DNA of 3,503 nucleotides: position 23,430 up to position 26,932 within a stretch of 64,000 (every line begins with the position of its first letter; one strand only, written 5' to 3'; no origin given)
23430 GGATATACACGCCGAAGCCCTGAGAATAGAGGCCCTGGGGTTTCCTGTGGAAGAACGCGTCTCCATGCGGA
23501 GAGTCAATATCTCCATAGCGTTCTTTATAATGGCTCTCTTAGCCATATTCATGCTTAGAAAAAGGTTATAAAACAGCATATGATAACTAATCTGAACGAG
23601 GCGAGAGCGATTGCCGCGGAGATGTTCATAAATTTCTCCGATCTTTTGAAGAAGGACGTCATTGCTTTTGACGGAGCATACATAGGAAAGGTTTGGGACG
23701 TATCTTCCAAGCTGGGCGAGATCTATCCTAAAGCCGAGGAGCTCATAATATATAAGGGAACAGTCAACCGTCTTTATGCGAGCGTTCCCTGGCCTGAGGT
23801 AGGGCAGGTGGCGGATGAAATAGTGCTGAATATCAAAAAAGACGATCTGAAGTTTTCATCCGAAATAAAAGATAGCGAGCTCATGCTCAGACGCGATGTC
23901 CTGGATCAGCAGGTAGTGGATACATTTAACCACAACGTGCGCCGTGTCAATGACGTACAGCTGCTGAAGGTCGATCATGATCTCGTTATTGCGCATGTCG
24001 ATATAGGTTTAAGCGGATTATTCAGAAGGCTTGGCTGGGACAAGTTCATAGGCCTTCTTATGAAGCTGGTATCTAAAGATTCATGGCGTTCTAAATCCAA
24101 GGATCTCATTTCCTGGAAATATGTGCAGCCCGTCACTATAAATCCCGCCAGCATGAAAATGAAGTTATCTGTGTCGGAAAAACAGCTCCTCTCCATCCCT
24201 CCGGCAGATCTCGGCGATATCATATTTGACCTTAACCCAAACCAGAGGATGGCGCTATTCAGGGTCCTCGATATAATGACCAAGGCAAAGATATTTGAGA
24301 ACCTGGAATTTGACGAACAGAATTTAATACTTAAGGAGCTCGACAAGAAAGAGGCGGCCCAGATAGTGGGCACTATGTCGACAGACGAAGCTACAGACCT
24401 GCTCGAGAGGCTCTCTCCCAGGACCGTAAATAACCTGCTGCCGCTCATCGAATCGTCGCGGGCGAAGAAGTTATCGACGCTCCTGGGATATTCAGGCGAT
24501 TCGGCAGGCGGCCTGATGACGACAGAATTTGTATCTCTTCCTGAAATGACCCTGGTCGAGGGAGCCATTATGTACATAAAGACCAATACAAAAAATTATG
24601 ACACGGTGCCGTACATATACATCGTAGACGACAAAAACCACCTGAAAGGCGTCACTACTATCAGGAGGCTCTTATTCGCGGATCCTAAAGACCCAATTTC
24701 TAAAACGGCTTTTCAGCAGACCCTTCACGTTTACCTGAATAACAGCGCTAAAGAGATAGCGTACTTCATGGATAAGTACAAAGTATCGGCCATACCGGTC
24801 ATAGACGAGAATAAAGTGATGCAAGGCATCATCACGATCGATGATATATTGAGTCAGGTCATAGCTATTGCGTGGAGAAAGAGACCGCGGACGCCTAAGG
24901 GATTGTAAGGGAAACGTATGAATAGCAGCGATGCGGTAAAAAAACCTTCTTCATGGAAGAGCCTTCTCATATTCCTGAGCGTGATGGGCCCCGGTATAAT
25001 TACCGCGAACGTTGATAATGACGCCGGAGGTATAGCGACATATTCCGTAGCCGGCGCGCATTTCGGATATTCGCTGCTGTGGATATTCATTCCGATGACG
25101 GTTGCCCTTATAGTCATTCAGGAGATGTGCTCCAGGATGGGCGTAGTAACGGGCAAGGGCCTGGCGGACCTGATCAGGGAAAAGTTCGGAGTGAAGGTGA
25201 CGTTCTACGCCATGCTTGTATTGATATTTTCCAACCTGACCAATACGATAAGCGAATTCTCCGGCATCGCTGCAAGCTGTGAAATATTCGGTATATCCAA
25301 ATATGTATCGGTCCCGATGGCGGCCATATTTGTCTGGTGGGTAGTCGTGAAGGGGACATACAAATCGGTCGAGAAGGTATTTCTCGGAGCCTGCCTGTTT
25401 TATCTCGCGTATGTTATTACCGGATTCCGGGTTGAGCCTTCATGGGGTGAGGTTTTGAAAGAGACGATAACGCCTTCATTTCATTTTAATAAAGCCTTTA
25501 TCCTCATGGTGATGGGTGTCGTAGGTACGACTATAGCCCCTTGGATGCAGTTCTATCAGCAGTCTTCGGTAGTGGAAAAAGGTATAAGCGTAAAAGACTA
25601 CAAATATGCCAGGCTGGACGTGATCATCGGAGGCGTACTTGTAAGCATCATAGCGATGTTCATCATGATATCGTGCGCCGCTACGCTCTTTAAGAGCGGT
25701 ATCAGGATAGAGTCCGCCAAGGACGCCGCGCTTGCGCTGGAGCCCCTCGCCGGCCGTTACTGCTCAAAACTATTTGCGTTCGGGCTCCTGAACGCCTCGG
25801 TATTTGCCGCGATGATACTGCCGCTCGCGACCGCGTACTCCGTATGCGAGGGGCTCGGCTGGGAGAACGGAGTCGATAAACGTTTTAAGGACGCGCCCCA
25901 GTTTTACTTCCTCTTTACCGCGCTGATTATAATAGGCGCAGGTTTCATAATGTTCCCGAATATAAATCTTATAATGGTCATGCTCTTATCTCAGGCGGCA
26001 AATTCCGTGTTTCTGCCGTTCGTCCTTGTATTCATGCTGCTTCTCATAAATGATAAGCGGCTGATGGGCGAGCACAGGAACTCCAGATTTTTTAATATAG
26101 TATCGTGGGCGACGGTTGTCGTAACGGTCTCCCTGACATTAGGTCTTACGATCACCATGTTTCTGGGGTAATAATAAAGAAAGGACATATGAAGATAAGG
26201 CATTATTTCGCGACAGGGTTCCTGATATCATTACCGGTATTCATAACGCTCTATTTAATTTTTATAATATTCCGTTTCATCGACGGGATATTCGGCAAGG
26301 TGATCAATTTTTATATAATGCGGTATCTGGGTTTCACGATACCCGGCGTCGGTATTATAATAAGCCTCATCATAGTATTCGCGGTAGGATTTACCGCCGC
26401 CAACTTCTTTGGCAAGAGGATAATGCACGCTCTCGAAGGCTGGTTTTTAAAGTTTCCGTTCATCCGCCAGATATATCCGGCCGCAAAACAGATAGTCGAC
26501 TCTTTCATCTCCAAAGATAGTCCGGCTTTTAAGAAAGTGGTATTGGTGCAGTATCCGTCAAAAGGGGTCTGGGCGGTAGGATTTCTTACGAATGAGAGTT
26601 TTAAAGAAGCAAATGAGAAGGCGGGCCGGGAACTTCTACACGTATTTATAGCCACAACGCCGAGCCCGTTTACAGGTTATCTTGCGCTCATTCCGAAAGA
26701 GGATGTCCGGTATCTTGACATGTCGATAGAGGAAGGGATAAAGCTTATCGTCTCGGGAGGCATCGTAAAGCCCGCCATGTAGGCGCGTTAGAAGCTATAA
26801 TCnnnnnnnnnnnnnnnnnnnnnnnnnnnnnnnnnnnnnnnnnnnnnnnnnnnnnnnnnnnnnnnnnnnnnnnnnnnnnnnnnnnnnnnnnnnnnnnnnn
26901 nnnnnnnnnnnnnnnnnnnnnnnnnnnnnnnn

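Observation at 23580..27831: Candidate Mg2+ homeostasis locus built around an NRAMP-family protein lacking the canonical transition-metal binding residues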

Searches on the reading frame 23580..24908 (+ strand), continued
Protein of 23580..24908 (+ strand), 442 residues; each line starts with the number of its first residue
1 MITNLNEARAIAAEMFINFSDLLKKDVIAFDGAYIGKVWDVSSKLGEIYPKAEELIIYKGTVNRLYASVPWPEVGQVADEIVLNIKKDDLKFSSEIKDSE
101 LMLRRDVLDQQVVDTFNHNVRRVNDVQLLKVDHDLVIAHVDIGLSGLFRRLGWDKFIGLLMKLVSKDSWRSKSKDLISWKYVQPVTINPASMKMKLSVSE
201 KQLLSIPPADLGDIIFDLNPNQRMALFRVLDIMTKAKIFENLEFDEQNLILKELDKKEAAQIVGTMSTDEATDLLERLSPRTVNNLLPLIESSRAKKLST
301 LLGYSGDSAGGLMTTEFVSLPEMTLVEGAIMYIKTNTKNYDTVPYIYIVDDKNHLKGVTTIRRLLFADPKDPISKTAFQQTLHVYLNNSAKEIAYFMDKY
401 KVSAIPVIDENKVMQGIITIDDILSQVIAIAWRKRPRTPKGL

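Call 31: predict_structure(alignment_id=A2)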
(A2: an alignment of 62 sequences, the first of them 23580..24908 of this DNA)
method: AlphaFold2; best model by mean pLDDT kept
length: 442 residues; sequences in the alignment: 62
mean_pLDDT: 68.6   pTM: 0.38
mean pLDDT of the five models: 68.6, 65.6, 62.6, 59.4, 59.1
residues with pLDDT >= 90: 13; 70-90: 233; 50-70: 120; < 50: 76
segments of 3 or more residues with pLDDT < 50: 1-3, 113-119, 168-198, 293-313, 431-436, 438-442
pLDDT, mean of each block of 10 residues (from residue 1): 50 72 88 89 68 86 85 85 87 73 68 48 72 71 67 67 54 40 35 38 59 62 70 80 81 79 74 74 67 38 31 59 87 78 79 85 86 86 75 75 78 74 60 46 38
secondary structure, 60 per line:
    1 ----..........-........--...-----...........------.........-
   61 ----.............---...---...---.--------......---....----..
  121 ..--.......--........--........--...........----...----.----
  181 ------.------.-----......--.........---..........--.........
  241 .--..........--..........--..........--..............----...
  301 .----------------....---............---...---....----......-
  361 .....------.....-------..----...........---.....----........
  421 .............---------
elements in order: H5-14 E16-18 H19-23 E26-28 E34-44 E51-59 E65-70 E74-77 E81-83 H103-107 E111-114 E119-122 E125-131 E134-141 H144-151 H154-164 H200-205 H208-216 H220-229 H232-241 H244-253 H256-265 H268-277 H280-293 H298-301 E318-321 H326-336 E346-349 E354-359 H361-365 H373-376 H390-400 E404-408 E413-419 H420-433

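Call 36: search_protein_families(library=pfam, alignment_id=A3, max_evalue=0.01)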
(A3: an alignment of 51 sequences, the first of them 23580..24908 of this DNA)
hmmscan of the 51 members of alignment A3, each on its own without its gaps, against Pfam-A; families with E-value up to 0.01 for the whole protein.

A. member 1, window:23580-24908:+ (442 aa): 3 families
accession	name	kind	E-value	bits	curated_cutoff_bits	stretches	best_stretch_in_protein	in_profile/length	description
PF03448.22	MgtE_N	-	2.4e-22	79.8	25.9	1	207-305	2-100/102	MgtE intracellular N domain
PF00571.33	CBS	-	1.8e-13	51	24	2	383-426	11-54/57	CBS domain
PF05239.21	PRC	-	0.0006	20.2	21.2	1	17-89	4-77/78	PRC-barrel domain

B. families by the number of members that match (of 51 scanned): 12 families
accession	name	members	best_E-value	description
PF03448.22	MgtE_N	51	4.5e-30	MgtE intracellular N domain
PF00571.33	CBS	51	2.3e-24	CBS domain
PF05239.21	PRC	49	2.4e-11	PRC-barrel domain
PF14841.11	FliG_M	37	1.5e-09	FliG middle domain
PF01706.21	FliG_C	7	0.00021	FliG C-terminal domain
PF14842.11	FliG_N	3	0.00068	FliG N-terminal domain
PF16248.10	DUF4905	1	0.00089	Domain of unknown function (DUF4905)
PF01145.31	Band_7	1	0.0015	SPFH domain / Band 7 family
PF14327.11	CSTF2_hinge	1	0.0017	Hinge domain of cleavage stimulation factor subunit 2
PF20854.2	LED_rpt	1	0.0051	LED repeat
PF00237.24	Ribosomal_L22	1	0.0089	Ribosomal protein L22p/L17e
PF17840.6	Tugs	1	0.0093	Tethering Ubl4a to BAGS domain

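Call 39: fold_search(model_id=the predicted structure, library=pdb)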
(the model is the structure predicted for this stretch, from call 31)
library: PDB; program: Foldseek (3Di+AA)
matches with E <= 10: 827; with E <= 0.001: 342
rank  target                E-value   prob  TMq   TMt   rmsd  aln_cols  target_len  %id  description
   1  8gpv                  1.6e-16  1.00  0.27  0.45  11.6       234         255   27  Cytoplasmic domain structure of the MgtE Mg2+ channel from Clostridiales bacterium (released 2023-04-19)
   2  2oux_A                2.8e-16  1.00  0.27  0.44  12.0       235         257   30  Crystal structure of the soluble part of a magnesium transporter (released 2007-03-20)
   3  2zy9_A                3.7e-16  1.00  0.27  0.28  11.6       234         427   30  Improved crystal structure of magnesium transporter MgtE (released 2009-12-01)
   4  2oux_B                5.5e-16  1.00  0.27  0.44  12.0       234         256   30  Crystal structure of the soluble part of a magnesium transporter (released 2007-03-20)
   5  2yvy                  8.6e-16  1.00  0.26  0.45  11.5       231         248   30  Crystal structure of magnesium transporter MgtE cytosolic domain, Mg2+ bound form (released 2007-09-04)
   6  5x9h_B                9.1e-16  1.00  0.27  0.28  11.4       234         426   30  Crystal structure of the Mg2+ channel MgtE in complex with ATP (released 2017-08-16)
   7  2yvx_A                1.9e-15  1.00  0.27  0.27  13.2       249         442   28  Crystal structure of magnesium transporter MgtE (released 2007-09-04)
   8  8gps                  3.1e-15  1.00  0.26  0.48  12.0       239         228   25  Cytoplasmic domain structure of the MgtE Mg2+ channel from Chryseobacterium hispalense (released 2023-04-19)
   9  5x9g_C                1.6e-14  1.00  0.25  0.44  11.6       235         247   28  Crystal structure of the cytosolic domain of the Mg2+ channel MgtE in complex with ATP (released 2017-08-16)
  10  2zy9_B                2.8e-14  1.00  0.27  0.28  11.3       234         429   30  Improved crystal structure of magnesium transporter MgtE (released 2009-12-01)
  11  5iip_A                3.6e-08  1.00  0.23  0.82   2.3       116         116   19  Staphylococcus aureus OpuCA (released 2016-08-24)
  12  9s52_B                3.8e-08  1.00  0.24  0.50   4.9       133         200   18  AcuB from Geobacillus stearothermophilus with AMP (released 2026-02-25)
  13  9s4z_B                4.0e-08  1.00  0.24  0.50   5.0       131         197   18  AcuB from Geobacillus stearothermophilus with AMP and ADP (released 2026-02-25)
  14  5iip_B                7.3e-08  1.00  0.23  0.82   2.1       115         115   17  Staphylococcus aureus OpuCA (released 2016-08-24)
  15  9s51_B                7.7e-08  1.00  0.24  0.50   5.0       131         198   18  AcuB from Geobacillus stearothermophilus with ADP and ATP (released 2026-02-25)
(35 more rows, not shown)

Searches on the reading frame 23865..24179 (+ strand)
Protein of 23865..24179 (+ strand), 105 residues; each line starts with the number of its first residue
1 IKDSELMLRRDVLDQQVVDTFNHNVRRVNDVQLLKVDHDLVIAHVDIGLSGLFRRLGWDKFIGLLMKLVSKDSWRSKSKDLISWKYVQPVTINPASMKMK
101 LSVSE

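Call 40: search_protein_families(library=pfam, proteins=[window:23865-24179:+], max_evalue=1)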
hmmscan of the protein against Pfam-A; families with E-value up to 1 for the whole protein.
seq(105 aa): 0 families

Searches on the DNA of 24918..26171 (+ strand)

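Call 30: search_rna_families(sources=[L043, L051, L061, L063, L077, L078, L081, L021, L026, L059], threshold=gathering)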
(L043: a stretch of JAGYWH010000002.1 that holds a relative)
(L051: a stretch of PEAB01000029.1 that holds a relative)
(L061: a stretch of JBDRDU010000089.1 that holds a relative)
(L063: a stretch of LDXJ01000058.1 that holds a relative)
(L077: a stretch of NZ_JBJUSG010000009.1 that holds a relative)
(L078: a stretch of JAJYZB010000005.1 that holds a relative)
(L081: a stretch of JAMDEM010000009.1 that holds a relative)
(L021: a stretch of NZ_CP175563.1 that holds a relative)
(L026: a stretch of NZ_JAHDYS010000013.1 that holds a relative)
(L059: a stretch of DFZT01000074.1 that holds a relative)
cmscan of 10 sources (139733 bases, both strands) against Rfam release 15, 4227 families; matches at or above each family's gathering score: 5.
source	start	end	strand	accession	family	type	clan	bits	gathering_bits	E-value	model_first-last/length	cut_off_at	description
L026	4037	4389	-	RF00023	tmRNA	Gene;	CL00001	153.8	47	2.8e-60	1-374/374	no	transfer-messenger RNA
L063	6557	6723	+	RF00380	Magnesium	Cis-reg; riboswitch;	-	137.4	44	1.6e-30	1-169/169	no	M-box riboswitch aptamer (ykoK leader)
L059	5441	5611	+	RF00380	Magnesium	Cis-reg; riboswitch;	-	132.7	44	2.8e-29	1-169/169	no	M-box riboswitch aptamer (ykoK leader)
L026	5448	5613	+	RF00380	Magnesium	Cis-reg; riboswitch;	-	131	44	7.7e-29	1-169/169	no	M-box riboswitch aptamer (ykoK leader)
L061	6341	6423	-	RF00005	tRNA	Gene; tRNA;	CL00001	65.4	29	1.2e-11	1-71/71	no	tRNA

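Call 55: build_rna_model(alignment_id=A4)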
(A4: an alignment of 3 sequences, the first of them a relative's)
Model R1 built from alignment A4 (3 sequences, 174 columns); structure: RNAalifold consensus.
model positions 167; base pairs 46; branch points 2; effective number of sequences 1; information 0.589 bits per position. Calibrated on 0.2 Mb of random sequence (short: E-values are rough).
structure used (alignment columns):
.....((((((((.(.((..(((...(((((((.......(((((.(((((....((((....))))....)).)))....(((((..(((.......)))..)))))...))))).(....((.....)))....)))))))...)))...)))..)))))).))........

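Call 56: search_with_rna_model(model_id=R1, sources=[window, L006, L007, L008, L009, L010, L011, L012, L013, L014, L015, L016, L017, L018, L019, L020, L021, L022, L023, L024, L025, L026, L027, L028, L029, L030, L031, L032, L033, L034, L035, L036, L037, L038, L039, L040, L041, L042, L043, L044, L045, L046, L047, L048, L049, L050, L051, L052, L053, L054, L055, L056, L057, L058, L059, L060, L061, L062, L063, L064, L065, L066, L067, L068, L069, L070, L071, L072, L073, L074, L075, L076, L077, L078, L079, L080, L081, L082, L083, L084, L085], max_evalue=0.01)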
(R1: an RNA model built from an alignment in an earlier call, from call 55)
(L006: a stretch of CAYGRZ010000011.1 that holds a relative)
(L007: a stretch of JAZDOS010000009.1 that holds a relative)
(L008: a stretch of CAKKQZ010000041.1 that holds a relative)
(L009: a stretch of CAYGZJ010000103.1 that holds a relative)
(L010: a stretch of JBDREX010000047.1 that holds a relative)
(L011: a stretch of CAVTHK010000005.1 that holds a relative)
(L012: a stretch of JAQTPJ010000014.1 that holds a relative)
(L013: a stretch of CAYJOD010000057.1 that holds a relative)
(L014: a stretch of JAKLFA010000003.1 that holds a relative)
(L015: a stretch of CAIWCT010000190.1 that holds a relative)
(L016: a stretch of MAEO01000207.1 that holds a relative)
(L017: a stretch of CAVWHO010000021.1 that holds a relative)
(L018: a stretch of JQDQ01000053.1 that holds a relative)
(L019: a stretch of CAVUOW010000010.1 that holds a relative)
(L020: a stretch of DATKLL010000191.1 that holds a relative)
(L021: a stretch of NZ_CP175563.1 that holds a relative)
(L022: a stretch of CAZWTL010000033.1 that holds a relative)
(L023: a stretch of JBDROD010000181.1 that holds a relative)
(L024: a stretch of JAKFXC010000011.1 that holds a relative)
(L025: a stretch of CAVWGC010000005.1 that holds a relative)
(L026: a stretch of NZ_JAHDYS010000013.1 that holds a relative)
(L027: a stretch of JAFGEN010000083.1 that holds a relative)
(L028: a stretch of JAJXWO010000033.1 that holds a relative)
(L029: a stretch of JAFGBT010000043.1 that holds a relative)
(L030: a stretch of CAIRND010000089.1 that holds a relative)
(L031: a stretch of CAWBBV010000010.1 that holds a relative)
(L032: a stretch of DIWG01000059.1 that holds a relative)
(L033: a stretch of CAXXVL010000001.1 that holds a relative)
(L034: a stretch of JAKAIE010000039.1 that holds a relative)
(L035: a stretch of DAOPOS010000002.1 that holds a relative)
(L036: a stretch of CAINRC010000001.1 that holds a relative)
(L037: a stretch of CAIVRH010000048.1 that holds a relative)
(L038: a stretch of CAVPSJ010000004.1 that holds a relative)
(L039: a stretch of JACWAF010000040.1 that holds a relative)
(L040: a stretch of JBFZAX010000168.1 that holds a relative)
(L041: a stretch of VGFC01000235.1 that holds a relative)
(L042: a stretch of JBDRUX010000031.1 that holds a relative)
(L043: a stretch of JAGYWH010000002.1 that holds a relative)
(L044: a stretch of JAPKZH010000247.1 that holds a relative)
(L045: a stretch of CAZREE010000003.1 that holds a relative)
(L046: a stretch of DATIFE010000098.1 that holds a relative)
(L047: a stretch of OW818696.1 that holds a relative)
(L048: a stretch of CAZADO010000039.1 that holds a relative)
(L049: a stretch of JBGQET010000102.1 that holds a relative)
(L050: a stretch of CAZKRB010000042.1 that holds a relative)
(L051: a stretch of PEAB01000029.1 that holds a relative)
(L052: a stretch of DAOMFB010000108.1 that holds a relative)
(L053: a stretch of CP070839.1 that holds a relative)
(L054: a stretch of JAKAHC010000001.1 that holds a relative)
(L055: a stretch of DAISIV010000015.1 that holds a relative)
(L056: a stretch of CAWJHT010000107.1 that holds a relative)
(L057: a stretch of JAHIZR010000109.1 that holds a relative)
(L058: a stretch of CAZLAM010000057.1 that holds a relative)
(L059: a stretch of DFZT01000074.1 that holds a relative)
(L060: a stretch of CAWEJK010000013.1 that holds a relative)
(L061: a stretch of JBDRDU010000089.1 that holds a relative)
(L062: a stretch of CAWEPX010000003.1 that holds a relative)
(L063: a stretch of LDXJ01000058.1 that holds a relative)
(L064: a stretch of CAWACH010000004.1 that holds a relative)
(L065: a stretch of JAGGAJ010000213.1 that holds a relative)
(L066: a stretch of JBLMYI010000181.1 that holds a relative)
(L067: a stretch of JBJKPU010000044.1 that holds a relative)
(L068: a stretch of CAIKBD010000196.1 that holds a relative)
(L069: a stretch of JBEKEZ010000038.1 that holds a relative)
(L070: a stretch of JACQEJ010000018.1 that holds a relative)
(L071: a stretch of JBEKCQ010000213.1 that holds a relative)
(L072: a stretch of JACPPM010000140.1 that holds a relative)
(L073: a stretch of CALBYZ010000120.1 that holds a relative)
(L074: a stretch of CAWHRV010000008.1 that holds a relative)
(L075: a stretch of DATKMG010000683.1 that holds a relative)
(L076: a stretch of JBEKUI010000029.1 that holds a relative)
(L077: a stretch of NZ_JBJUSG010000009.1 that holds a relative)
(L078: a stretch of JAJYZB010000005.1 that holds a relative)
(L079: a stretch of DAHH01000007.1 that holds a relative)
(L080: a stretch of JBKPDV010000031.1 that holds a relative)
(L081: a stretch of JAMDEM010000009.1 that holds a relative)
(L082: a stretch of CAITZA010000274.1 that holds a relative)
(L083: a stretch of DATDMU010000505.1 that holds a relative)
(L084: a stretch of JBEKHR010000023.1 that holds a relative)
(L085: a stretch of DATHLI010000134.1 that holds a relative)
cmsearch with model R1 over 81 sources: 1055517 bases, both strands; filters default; matches with E-value up to 0.01: 9.
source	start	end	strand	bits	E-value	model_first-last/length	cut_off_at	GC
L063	6557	6723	+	190.1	6.7e-47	1-167/167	no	0.47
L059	5441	5611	+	179.1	5.1e-44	1-167/167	no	0.5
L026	5448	5615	+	155.4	8e-38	1-167/167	no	0.51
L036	5449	5616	+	147.2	1.1e-35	1-167/167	no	0.47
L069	5098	5276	+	90.9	6.5e-21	1-167/167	no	0.56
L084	3728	3903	+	90.7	6.9e-21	1-167/167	no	0.56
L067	5412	5585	+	88.1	3.3e-20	1-167/167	no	0.61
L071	4440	4617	+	84.9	2.3e-19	1-167/167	no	0.63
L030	1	93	+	68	6.3e-15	75-167/167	5'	0.46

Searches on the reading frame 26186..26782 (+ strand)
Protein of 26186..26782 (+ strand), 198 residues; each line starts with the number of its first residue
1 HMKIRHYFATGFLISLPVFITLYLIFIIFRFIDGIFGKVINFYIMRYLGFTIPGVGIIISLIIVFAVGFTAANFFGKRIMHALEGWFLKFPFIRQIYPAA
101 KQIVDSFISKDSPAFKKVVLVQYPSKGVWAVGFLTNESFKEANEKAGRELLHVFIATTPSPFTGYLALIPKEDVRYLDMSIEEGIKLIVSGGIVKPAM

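Call 3: search_protein_families(library=pfam, proteins=[window:26186-26782:+], max_evalue=0.01)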
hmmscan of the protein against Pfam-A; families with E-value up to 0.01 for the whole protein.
window:26186-26782:+ (198 aa): 1 family
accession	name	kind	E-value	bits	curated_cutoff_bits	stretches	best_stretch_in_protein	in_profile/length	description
PF04367.18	DUF502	-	2.8e-30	104.8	23.8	1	58-162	1-106/107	Protein of unknown function (DUF502)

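Call 4: search_protein_families(library=ncbifam, proteins=[window:26186-26782:+], max_evalue=0.01)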
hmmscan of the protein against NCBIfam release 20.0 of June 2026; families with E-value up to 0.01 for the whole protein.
window:26186-26782:+ (198 aa): 0 families
